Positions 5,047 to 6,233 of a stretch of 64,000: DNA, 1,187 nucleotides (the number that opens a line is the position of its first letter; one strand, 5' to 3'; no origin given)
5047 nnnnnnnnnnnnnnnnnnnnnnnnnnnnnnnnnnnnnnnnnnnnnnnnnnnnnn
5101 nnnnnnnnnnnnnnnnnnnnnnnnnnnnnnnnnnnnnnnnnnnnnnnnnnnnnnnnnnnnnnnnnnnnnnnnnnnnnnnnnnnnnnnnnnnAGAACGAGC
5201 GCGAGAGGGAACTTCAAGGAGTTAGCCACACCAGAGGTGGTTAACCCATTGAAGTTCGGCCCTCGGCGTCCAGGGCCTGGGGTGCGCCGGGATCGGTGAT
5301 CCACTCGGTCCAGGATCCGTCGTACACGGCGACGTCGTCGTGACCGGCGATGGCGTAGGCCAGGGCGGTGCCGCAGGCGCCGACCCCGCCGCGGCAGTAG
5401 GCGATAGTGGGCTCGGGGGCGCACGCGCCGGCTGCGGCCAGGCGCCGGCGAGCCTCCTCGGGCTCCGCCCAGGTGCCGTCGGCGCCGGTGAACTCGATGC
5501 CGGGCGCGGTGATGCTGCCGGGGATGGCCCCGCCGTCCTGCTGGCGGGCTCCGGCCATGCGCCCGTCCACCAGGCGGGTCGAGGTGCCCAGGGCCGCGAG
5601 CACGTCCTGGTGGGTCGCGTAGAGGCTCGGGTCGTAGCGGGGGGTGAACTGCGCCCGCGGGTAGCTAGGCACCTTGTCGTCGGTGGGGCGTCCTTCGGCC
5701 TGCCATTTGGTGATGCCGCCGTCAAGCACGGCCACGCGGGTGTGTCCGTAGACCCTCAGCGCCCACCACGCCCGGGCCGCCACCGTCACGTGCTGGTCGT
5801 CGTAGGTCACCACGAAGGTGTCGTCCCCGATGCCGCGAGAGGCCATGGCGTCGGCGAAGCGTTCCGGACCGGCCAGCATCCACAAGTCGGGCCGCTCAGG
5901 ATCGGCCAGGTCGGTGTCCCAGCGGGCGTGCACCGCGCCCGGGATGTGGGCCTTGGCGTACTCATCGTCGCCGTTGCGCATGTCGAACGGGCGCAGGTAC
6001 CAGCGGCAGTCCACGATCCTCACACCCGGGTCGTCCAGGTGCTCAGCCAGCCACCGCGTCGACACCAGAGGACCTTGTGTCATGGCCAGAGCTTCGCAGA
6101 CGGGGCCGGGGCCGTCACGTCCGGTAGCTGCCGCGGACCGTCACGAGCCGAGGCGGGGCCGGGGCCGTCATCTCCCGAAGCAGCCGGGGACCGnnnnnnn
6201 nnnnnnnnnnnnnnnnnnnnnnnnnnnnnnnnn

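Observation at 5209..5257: Unrecognised 49-nt nested-palindrome element present three times in intergenic gaps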

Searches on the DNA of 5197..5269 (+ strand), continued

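Call 94: search_with_rna_model(model_id=R2, source=window, filters=off, max_evalue=10)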
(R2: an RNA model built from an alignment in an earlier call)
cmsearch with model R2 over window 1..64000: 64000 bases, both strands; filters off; matches with E-value up to 10: 11.
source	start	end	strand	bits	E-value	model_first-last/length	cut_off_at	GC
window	15891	15939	-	57.6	1.7e-11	1-49/49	no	0.47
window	5209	5257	+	57.6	1.8e-11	1-49/49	no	0.47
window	43554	43602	+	56.8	2.9e-11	1-49/49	no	0.43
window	5209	5257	-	47.8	4.5e-09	1-49/49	no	0.47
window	43554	43602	-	41.9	1.3e-07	1-49/49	no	0.43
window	15891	15939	+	38.8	7.5e-07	1-49/49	no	0.47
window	51573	51602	+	11.6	3.8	1-49/49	no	0.63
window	47657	47686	+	11.1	5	1-49/49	no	0.73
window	47657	47686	-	10.5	6.9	1-49/49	no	0.73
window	53988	54023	+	10.3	7.8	1-49/49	no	0.64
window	43336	43392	-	10.3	7.9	1-49/49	no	0.67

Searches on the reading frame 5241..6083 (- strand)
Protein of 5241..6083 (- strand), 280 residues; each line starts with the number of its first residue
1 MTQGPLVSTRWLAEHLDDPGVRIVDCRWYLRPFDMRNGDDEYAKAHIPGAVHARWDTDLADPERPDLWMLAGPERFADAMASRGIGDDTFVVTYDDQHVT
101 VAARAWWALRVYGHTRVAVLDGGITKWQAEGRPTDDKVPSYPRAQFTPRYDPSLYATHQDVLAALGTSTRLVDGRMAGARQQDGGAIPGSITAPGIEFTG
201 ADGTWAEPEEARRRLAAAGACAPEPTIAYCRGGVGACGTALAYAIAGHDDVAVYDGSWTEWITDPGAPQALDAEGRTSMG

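Call 21: search_protein_families(library=pfam, proteins=[window:5241-6083:-])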
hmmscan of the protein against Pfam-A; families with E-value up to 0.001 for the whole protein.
window:5241-6083:- (280 aa): 1 family
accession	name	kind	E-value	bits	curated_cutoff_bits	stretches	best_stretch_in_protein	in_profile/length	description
PF00581.25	Rhodanese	-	3.7e-30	104.8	22.2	2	9-130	2-102/102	Rhodanese-like domain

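Call 29: find_homologous_proteins(query=window:5241-6083:-, max_evalue=1e-40)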
Query window:5241-6083:- (280 aa): 1881 proteins with E <= 1e-40 among 8000 candidates; the best 120 are listed.
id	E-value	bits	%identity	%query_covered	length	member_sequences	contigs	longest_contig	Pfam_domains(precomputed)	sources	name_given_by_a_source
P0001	8.5e-171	585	92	97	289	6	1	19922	PF00581.26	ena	-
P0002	3.6e-167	573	90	97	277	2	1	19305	PF00581.26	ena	-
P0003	5.4e-167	573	90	98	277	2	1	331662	PF00581.26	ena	-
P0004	9.2e-167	572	89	98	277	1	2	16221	PF00581.26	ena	-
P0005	5.2e-166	570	90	98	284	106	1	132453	PF00581.26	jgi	jgi:thiosulfate/3-mercaptopyruvate sulfurtransferase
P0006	1.2e-164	565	89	98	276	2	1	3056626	PF00581.26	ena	-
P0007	8.4e-164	562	89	97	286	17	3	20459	PF00581.26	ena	-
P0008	1.0e-163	562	89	98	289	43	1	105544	PF00581.26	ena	-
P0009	1.3e-163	562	86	100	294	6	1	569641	PF00581.26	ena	-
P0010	1.8e-163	561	89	98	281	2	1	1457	PF00581.26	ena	-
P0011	2.5e-163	561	89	98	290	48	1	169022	PF00581.26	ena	-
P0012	3.8e-163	560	89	98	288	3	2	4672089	PF00581.26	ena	-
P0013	3.1e-162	557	86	98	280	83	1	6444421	PF00581.26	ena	-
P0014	3.7e-162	557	88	98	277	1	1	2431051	PF00581.26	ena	-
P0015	6.4e-162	556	88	98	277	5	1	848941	PF00581.26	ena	-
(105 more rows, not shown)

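Call 31: find_encoding_contigs(protein=P0003, flank=10000, max_places=3)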
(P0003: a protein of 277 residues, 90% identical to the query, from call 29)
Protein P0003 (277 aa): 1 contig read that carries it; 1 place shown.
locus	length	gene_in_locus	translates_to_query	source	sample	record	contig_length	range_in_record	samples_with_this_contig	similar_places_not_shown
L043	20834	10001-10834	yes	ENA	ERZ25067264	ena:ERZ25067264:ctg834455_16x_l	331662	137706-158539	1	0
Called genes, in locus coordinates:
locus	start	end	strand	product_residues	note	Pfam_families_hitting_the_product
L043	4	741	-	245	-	PF00106:adh_short, PF08659:KR, PF13561:adh_short_C2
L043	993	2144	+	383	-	PF07690:MFS_1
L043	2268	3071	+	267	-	PF00596:Aldolase_II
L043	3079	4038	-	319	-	PF00586:AIRS, PF02769:AIRS_C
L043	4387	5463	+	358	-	PF00478:IMPDH, PF03060:NMO, PF01070:FMN_dh, PF05690:ThiG (weak)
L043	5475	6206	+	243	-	PF02586:SRAP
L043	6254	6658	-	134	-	PF11969:DcpS_C, PF01230:HIT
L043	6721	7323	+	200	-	PF01066:CDP-OH_P_transf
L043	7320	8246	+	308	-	PF00296:Bac_luciferase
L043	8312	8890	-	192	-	PF02627:CMD (weak)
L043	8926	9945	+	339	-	PF00296:Bac_luciferase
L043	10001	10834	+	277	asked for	PF00581:Rhodanese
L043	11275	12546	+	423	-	PF01547:SBP_bac_1, PF13416:SBP_bac_8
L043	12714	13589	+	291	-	PF00528:BPD_transp_1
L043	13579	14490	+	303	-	PF00528:BPD_transp_1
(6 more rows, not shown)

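Call 32: find_encoding_contigs(protein=P0006, flank=10000, max_places=3)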
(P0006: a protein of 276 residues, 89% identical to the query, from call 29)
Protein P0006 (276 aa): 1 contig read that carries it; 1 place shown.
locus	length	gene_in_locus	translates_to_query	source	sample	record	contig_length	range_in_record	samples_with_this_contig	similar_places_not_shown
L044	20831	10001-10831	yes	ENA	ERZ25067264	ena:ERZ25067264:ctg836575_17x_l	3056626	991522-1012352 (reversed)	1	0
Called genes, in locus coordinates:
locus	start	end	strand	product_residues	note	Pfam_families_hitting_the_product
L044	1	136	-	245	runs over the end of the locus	PF00106:adh_short, PF08659:KR, PF13561:adh_short_C2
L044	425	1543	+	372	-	PF07690:MFS_1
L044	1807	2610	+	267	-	PF00596:Aldolase_II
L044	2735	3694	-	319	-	PF00586:AIRS, PF02769:AIRS_C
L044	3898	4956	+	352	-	PF00478:IMPDH, PF03060:NMO, PF01070:FMN_dh (weak), PF03060:NMO, PF05690:ThiG (weak)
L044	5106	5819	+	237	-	PF02586:SRAP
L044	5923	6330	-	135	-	PF11969:DcpS_C, PF01230:HIT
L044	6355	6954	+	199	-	PF01066:CDP-OH_P_transf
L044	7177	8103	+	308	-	PF00296:Bac_luciferase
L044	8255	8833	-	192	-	PF02627:CMD (weak)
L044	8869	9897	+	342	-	PF00296:Bac_luciferase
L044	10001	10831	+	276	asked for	PF00581:Rhodanese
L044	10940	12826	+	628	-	PF02776:TPP_enzyme_N, PF00205:TPP_enzyme_M, PF02775:TPP_enzyme_C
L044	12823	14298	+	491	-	PF00171:Aldedh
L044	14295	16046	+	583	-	PF00920:ILVD_EDD_N, PF24877:ILV_EDD_C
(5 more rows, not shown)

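Call 33: find_encoding_contigs(protein=P0005, flank=10000, max_places=3)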
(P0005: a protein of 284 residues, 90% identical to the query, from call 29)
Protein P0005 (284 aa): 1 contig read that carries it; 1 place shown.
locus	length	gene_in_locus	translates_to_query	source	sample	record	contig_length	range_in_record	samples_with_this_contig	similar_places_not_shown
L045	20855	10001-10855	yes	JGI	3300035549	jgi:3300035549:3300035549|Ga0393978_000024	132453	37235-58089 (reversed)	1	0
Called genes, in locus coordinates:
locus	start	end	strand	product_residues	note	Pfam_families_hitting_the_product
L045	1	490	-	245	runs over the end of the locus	PF00106:adh_short, PF08659:KR, PF13561:adh_short_C2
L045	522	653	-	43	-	-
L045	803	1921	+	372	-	PF07690:MFS_1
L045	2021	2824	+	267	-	PF00596:Aldolase_II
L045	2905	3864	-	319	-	PF00586:AIRS, PF02769:AIRS_C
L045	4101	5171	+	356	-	PF00478:IMPDH, PF03060:NMO, PF01070:FMN_dh, PF05690:ThiG (weak)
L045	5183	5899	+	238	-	PF02586:SRAP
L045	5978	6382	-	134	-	PF11969:DcpS_C, PF01230:HIT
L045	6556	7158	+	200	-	PF01066:CDP-OH_P_transf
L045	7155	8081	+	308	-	PF00296:Bac_luciferase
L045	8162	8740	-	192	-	PF02627:CMD (weak)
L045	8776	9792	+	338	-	PF00296:Bac_luciferase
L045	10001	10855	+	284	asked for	PF00581:Rhodanese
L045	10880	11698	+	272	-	PF01614:IclR_C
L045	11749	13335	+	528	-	PF00890:FAD_binding_2 (weak), PF01266:DAO, PF01494:FAD_binding_3 (faint), PF12831:FAD_oxidored (weak), PF13450:NAD_binding_8 (faint), PF16901:DAO_C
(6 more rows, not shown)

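Call 73: find_encoding_contigs(protein=P0002, flank=2000, max_places=2)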
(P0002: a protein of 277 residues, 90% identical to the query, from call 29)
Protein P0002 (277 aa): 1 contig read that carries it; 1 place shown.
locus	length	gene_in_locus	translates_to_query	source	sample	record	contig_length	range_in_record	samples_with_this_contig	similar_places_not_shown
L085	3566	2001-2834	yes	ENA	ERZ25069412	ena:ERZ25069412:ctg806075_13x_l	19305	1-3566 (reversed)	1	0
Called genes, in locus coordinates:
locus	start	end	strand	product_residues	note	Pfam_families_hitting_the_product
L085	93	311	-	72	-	-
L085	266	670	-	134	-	PF02627:CMD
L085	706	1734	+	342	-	PF00296:Bac_luciferase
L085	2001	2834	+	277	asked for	PF00581:Rhodanese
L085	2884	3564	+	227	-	?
